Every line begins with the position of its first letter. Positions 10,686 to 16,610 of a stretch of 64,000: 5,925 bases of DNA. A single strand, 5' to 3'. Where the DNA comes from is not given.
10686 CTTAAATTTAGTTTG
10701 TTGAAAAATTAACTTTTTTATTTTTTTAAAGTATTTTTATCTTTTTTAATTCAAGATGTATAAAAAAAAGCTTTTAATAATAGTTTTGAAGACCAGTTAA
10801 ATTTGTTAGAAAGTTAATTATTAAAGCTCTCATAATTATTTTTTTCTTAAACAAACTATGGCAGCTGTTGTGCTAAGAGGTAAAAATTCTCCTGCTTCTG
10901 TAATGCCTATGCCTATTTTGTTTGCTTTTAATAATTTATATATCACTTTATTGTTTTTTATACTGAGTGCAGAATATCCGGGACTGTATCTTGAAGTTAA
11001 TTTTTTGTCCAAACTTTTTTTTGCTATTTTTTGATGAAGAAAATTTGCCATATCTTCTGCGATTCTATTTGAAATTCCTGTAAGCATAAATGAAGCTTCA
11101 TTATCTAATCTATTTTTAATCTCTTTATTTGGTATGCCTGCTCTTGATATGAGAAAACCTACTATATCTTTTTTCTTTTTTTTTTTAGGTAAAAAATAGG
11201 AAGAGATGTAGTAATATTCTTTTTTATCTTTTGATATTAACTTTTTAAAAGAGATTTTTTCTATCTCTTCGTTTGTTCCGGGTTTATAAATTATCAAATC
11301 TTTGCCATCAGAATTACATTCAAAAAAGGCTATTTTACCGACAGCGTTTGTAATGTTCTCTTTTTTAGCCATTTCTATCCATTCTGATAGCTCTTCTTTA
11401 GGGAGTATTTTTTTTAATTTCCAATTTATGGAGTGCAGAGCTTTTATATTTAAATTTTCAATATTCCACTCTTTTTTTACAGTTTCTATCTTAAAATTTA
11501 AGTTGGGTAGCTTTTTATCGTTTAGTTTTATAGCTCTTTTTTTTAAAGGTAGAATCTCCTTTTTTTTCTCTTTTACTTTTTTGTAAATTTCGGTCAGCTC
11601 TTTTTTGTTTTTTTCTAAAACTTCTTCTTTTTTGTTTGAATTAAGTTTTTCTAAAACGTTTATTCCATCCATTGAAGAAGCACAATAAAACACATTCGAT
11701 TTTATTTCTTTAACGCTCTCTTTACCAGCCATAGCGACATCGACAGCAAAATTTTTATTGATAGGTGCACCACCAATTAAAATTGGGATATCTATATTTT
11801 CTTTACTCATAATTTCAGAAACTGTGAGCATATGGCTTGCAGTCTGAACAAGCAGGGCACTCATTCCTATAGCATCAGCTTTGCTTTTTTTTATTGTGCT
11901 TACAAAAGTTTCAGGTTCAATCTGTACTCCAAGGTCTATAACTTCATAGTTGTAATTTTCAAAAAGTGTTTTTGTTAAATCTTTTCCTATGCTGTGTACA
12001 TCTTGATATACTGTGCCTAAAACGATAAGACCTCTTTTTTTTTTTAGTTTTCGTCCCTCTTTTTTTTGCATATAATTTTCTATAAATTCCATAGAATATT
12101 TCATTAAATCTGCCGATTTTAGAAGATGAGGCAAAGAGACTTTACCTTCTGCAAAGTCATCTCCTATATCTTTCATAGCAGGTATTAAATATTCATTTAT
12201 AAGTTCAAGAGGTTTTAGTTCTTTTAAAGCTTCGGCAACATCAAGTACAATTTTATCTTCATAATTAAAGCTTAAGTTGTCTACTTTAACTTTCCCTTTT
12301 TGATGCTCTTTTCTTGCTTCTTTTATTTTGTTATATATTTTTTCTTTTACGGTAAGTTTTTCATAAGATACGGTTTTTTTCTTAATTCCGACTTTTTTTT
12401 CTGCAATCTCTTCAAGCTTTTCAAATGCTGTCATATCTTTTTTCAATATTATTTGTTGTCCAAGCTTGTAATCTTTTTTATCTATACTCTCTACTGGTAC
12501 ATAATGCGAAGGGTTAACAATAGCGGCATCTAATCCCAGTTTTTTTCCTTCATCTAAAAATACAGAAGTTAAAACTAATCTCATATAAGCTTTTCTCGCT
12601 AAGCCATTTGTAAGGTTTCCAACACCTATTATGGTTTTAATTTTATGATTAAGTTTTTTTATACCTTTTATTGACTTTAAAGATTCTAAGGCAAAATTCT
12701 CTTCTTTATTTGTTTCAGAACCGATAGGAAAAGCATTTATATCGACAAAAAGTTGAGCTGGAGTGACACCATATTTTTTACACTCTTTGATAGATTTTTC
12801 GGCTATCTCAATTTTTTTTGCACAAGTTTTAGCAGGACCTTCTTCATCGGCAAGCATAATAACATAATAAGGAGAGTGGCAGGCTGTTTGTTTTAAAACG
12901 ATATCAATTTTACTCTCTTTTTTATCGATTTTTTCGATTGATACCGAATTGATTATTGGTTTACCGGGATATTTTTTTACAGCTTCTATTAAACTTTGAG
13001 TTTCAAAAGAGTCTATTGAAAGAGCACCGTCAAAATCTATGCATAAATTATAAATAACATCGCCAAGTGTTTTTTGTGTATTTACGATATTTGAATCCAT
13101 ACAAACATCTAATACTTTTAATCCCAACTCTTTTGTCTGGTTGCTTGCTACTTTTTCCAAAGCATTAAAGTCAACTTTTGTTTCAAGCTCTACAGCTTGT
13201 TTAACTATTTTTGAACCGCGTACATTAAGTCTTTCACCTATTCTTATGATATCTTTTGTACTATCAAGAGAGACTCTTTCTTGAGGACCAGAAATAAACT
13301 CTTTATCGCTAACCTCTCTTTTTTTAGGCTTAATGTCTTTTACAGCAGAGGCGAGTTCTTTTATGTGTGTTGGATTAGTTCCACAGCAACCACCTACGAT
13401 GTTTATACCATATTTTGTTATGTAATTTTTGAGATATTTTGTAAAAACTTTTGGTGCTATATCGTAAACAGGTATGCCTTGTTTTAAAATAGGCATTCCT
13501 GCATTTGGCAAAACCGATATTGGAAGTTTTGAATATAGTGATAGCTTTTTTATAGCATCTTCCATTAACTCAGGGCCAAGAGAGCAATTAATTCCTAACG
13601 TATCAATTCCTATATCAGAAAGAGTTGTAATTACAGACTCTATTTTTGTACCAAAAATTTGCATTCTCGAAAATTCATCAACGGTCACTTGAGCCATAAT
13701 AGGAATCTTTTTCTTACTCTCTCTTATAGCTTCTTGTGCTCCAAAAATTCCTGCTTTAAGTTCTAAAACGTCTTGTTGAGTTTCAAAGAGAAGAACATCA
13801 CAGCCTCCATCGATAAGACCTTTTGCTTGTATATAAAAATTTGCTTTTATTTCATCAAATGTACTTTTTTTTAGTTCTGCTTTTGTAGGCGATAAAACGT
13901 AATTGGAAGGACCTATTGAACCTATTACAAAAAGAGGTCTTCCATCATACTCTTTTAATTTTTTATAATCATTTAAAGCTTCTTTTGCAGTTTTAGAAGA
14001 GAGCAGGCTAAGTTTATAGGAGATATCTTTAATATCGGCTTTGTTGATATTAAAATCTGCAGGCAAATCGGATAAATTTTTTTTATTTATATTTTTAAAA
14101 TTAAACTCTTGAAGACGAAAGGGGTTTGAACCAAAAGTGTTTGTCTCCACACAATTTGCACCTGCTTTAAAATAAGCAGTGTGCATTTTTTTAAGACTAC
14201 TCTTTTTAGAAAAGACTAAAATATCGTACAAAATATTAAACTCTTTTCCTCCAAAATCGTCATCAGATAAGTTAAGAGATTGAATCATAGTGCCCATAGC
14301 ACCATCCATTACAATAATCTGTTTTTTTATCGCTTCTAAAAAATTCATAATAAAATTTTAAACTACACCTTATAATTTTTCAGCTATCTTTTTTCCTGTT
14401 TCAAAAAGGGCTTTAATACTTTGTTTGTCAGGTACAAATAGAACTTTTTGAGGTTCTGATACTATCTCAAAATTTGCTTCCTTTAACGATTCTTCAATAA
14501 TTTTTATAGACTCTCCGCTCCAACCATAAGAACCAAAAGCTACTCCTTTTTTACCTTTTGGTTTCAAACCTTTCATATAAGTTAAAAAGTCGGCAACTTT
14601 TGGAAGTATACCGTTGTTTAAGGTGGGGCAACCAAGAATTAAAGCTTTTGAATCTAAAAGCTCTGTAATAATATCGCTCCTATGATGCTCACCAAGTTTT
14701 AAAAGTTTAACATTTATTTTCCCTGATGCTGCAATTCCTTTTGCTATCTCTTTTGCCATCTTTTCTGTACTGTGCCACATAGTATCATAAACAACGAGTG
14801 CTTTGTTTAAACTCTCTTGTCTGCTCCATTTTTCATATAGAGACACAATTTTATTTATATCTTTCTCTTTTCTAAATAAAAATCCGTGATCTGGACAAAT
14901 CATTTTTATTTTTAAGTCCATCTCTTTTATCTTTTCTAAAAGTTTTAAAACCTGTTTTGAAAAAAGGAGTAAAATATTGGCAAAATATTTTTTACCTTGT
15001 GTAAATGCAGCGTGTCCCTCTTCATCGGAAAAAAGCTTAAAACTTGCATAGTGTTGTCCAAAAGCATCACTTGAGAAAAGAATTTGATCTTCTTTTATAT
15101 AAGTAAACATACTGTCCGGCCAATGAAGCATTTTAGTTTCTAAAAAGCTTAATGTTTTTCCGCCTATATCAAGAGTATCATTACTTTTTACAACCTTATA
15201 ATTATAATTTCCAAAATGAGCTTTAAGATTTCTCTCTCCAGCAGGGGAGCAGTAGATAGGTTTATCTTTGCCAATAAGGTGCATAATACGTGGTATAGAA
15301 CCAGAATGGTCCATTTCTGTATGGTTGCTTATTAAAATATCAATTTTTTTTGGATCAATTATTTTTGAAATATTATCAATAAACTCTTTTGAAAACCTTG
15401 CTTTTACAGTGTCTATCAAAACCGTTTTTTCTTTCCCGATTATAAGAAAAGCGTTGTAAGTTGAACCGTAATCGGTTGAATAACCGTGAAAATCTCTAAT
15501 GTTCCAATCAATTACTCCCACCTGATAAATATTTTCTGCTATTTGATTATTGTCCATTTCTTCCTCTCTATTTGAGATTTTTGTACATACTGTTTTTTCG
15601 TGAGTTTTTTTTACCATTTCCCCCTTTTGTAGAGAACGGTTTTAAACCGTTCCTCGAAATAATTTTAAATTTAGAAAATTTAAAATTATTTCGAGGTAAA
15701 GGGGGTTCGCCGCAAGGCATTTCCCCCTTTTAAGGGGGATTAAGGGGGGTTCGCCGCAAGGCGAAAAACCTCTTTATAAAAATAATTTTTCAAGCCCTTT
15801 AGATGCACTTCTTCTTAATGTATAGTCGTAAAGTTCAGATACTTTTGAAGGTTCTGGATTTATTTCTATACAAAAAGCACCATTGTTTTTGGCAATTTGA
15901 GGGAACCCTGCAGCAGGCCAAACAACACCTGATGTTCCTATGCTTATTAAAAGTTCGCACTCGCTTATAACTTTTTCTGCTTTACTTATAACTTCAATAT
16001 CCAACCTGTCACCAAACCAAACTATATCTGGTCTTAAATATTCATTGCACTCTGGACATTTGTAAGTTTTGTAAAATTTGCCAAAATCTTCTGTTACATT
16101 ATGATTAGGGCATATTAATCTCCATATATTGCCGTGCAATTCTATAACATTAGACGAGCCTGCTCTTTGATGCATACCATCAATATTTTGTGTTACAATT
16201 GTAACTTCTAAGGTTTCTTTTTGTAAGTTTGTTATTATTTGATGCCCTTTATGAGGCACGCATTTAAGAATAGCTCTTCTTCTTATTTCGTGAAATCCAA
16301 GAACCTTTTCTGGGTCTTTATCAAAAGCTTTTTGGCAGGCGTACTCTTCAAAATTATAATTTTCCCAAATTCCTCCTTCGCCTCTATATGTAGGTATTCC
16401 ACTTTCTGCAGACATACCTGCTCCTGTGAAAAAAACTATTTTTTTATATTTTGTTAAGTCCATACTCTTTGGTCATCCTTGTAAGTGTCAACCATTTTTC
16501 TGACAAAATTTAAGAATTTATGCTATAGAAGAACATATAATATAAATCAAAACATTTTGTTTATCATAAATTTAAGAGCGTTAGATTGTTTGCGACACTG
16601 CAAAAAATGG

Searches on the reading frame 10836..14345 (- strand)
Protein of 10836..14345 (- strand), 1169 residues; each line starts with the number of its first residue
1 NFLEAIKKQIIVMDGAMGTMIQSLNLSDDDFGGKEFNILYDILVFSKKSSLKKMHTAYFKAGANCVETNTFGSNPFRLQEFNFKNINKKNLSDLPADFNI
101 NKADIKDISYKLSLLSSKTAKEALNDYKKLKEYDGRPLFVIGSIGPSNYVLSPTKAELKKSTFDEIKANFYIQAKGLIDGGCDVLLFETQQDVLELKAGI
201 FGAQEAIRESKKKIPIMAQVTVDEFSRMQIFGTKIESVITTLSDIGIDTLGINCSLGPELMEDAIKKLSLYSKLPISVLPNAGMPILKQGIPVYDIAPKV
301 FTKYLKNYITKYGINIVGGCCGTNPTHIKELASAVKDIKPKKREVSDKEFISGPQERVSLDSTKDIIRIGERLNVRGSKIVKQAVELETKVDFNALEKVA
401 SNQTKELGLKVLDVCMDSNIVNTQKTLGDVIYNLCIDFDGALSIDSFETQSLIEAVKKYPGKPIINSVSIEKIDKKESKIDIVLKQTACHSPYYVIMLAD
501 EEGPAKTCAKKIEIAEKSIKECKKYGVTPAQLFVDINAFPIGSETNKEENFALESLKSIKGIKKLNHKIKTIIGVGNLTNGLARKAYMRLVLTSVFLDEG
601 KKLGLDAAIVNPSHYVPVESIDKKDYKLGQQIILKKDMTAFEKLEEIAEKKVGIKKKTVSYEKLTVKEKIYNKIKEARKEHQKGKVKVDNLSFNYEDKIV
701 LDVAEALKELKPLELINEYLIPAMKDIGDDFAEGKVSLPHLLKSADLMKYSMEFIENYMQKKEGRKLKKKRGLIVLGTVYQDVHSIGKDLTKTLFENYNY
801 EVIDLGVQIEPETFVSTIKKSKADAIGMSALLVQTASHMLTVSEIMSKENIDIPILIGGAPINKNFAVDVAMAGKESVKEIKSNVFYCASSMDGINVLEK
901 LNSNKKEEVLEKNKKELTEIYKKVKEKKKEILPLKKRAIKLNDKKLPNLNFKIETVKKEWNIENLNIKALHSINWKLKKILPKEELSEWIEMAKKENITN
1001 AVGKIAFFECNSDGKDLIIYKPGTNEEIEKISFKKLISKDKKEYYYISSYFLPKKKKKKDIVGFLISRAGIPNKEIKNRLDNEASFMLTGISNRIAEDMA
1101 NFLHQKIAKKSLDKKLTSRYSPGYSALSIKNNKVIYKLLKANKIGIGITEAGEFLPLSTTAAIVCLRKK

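Call 38: search_protein_families(library=ncbifam, proteins=[window:10836-14345:-], max_evalue=0.00001)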
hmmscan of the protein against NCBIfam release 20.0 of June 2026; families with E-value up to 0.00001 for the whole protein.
window:10836-14345:- (1169 aa): 15 families
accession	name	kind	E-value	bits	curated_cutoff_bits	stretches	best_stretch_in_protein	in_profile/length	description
TIGR02082.1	metH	equivalog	4.6e-207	690.3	1010.85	1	7-1165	2-1172/1182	methionine synthase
NF007024.0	PRK09490.1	equivalog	2.3e-158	529.2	1497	1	3-1158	13-1182/1234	methionine synthase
NF006396.0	PRK08645.1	equivalog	4e-65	220.1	453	2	130-394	92-335/611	bifunctional homocysteine S-methyltransferase/methylenetetrahydrofolate reductase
TIGR02370.1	pyl_corrinoid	subfamily_domain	1.6e-35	122.3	215.3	1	696-870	11-185/197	methyltransferase cognate corrinoid protein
NF041607.1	dimeth_corrin_MtbC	equivalog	3e-31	108.5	350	1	696-869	10-182/203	dimethylamine corrinoid protein MtbC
NF047996.1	corrin_MtgC_2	exception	5.4e-30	104.5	370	1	708-871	30-191/212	glycine betaine-specific corrinoid protein MtgC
NF005718.0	PRK07534.1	equivalog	2.8e-29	102.4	338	1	7-344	12-303/337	betaine--homocysteine S-methyltransferase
NF005719.0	PRK07535.1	domain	2.7e-28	98.9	259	1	368-631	3-248/268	methyltetrahydrofolate:corrinoid/iron-sulfur protein methyltransferase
NF047995.1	corrinoid_MtgC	exception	7.1e-25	87.7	310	1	708-872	30-195/215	glycine betaine-specific corrinoid protein MtgC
NF007020.0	PRK09485.1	equivalog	1.5e-24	86.6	215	1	7-336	10-304/306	homocysteine S-methyltransferase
NF040669.1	MtaC2_Meth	equivalog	1.9e-22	79.9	450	1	661-872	20-228/267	methanol--corrinoid protein MtaC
NF040655.1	MtaC_Meth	equivalog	9.9e-22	77.2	420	1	695-869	47-217/253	methanol--corrinoid protein MtaC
NF002612.0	PRK02261.1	equivalog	5.4e-13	48.7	110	1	773-860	5-93/148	methylaspartate mutase subunit S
TIGR01501.1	MthylAspMutase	equivalog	3.6e-09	36.5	135.8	1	774-859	4-90/134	methylaspartate mutase subunit S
NF052385.1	Lys_5_6_beta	equivalog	9.2e-06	25.5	280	0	749-871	84-215/241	lysine 5,6-aminomutase subunit beta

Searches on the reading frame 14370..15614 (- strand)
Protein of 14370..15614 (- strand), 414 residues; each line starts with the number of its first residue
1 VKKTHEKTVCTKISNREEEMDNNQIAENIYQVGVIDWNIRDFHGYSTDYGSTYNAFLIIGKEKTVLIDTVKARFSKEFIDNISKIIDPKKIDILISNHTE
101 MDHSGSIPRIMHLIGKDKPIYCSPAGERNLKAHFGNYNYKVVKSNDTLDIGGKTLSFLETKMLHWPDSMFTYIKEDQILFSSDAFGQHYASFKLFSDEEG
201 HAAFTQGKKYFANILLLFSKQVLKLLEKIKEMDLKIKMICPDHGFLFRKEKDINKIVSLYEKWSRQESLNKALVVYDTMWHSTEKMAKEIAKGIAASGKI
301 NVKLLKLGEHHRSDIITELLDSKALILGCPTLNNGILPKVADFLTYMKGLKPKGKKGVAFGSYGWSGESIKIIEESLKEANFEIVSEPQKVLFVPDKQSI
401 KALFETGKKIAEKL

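Call 38: search_protein_families(library=ncbifam, proteins=[window:14370-15614:-], max_evalue=0.00001)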
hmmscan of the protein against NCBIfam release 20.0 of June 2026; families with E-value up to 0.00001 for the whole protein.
window:14370-15614:- (414 aa): 11 families
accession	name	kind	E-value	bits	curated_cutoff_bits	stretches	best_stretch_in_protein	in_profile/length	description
NF008887.0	PRK11921.1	equivalog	1.8e-133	445.2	635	1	24-413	4-394/396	anaerobic nitric oxide reductase flavorubredoxin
NF003954.0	PRK05452.1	equivalog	2.4e-112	376.3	711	1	25-413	5-395/479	anaerobic nitric oxide reductase flavorubredoxin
TIGR01753.1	flav_short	equivalog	4.4e-18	66.1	123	1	273-410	2-139/140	flavodoxin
NF004049.0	PRK05568.1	equivalog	1.5e-10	41.6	206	1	272-412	4-141/142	flavodoxin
NF005246.0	PRK06756.1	subfamily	1.6e-09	37.9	130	1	270-413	2-146/148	flavodoxin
NF004050.0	PRK05569.1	subfamily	2.1e-09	37.8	136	1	271-411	3-140/141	flavodoxin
NF005216.0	PRK06703.1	subfamily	3.1e-08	33.8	127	1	270-398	2-130/151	flavodoxin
NF000469.2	CAR_gen_B3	exception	1.9e-06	27.1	500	1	54-113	75-135/311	CAR family subclass B3 metallo-beta-lactamase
NF033088.2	bla_subclass_B1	equivalog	2.4e-06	27.3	200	0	37-181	16-156/217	subclass B1 metallo-beta-lactamase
NF000059.1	tet_redox_37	exception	3.1e-06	27.9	225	1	209-289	3-79/108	tetracycline resistance NADPH-dependent oxidoreductase Tet(37)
NF012229.1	bla_class_B_core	domain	5.2e-06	26.7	100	0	54-158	16-123/139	metallo-beta-lactamase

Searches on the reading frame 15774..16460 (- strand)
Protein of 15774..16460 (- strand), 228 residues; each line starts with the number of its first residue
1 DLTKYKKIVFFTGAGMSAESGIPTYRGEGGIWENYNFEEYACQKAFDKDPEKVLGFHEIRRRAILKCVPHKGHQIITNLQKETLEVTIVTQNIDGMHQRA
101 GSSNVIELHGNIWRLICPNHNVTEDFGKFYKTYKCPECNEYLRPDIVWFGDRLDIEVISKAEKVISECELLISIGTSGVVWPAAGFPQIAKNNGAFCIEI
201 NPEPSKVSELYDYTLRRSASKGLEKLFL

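Call 38: search_protein_families(library=ncbifam, proteins=[window:15774-16460:-], max_evalue=0.00001)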
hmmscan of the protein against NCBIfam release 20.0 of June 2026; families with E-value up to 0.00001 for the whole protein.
window:15774-16460:- (228 aa): 7 families
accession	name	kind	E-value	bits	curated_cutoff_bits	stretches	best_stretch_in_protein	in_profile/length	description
NF001753.0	PRK00481.1-3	subfamily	1.3e-76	256.9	243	1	2-226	10-243/252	NAD-dependent protein deacylase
NF040867.1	prot_deacyl_CobB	equivalog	3.7e-68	229.4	320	1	2-226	7-238/242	NAD-dependent protein deacetylase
NF001754.0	PRK00481.1-4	equivalog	2.5e-49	167.6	252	1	3-221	13-235/244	NAD-dependent protein deacylase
NF001755.0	PRK00481.1-5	equivalog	4.9e-48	163.5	318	1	6-221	41-260/278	Sir2 family NAD+-dependent deacetylase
NF001752.0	PRK00481.1-1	equivalog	4.9e-47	160.5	221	1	2-208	11-221/242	NAD-dependent protein deacylase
NF010736.0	PRK14138.1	equivalog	1.8e-42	145.3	395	1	6-206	12-217/244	NAD-dependent deacetylase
NF003738.0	PRK05333.1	equivalog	2.7e-33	115.1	305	2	4-121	25-142/295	NAD-dependent protein deacetylase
